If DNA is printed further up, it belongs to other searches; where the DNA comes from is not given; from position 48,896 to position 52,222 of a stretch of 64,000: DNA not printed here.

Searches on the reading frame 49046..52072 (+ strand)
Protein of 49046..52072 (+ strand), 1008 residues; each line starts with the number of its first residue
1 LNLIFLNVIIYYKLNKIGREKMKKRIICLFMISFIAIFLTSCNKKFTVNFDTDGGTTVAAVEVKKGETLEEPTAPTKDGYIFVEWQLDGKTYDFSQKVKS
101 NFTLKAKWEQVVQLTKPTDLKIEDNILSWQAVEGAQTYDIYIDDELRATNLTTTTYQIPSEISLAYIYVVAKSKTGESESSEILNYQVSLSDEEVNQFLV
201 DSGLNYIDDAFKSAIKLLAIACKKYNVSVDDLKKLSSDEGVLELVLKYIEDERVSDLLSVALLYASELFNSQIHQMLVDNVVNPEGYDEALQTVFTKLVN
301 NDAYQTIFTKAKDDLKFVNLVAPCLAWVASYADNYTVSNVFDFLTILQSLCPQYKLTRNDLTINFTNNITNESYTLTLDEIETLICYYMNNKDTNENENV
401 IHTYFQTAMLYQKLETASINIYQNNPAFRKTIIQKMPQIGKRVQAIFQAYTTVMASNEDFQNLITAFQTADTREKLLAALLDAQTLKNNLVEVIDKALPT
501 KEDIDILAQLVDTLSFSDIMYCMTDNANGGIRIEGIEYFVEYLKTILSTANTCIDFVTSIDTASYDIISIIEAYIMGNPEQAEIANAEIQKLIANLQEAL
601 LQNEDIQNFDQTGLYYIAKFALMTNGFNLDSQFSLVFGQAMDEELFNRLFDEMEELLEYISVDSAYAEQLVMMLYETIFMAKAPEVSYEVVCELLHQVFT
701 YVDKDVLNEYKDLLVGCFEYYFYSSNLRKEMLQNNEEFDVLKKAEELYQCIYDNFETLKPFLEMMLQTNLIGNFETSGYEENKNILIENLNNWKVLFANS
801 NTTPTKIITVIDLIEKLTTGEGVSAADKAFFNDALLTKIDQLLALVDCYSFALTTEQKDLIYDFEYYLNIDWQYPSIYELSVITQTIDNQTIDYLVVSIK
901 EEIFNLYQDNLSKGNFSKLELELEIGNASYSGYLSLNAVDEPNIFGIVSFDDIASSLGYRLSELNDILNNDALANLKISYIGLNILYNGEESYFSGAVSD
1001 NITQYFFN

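Call 90: search_protein_families(library=pfam, proteins=[window:49046-52072:+], max_evalue=0.001)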
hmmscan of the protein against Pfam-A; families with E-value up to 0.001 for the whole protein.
window:49046-52072:+ (1008 aa): 1 family
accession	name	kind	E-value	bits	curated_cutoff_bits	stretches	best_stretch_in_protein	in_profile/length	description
PF09479.16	Flg_new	-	4e-15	56.1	27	1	46-107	1-65/65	Listeria-Bacteroides repeat domain (List_Bact_rpt)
